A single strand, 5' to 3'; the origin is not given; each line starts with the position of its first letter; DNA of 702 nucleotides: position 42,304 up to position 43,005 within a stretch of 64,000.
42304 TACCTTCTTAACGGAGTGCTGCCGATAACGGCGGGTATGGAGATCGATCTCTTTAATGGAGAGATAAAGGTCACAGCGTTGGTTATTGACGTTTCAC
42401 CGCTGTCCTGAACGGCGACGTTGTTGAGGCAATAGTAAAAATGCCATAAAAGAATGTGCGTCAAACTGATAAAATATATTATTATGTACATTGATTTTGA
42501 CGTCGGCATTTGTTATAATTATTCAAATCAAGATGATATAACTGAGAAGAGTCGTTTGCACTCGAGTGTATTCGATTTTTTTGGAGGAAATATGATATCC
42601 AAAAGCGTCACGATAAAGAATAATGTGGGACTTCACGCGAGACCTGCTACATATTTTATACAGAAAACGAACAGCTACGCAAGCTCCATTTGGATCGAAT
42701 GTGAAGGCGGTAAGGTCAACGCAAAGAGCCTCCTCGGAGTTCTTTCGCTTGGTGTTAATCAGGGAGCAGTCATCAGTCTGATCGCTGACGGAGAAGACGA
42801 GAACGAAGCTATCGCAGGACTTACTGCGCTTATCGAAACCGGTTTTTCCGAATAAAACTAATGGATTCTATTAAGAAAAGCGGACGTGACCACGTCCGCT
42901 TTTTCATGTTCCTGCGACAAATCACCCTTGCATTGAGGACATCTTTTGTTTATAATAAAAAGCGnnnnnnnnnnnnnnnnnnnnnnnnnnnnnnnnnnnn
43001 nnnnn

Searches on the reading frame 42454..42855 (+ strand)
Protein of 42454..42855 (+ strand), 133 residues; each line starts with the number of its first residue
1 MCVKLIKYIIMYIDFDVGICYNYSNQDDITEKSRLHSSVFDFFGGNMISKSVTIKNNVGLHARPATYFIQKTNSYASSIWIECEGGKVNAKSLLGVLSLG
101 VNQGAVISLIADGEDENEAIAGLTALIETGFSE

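Call 59: search_protein_families(library=pfam, proteins=[window:42454-42855:+])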
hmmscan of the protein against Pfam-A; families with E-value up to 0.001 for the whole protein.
window:42454-42855:+ (133 aa): 1 family
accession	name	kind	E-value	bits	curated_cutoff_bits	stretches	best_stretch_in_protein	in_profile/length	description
PF00381.24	PTS-HPr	-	4.9e-29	100.6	23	1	48-128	1-80/81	PTS HPr component phosphorylation site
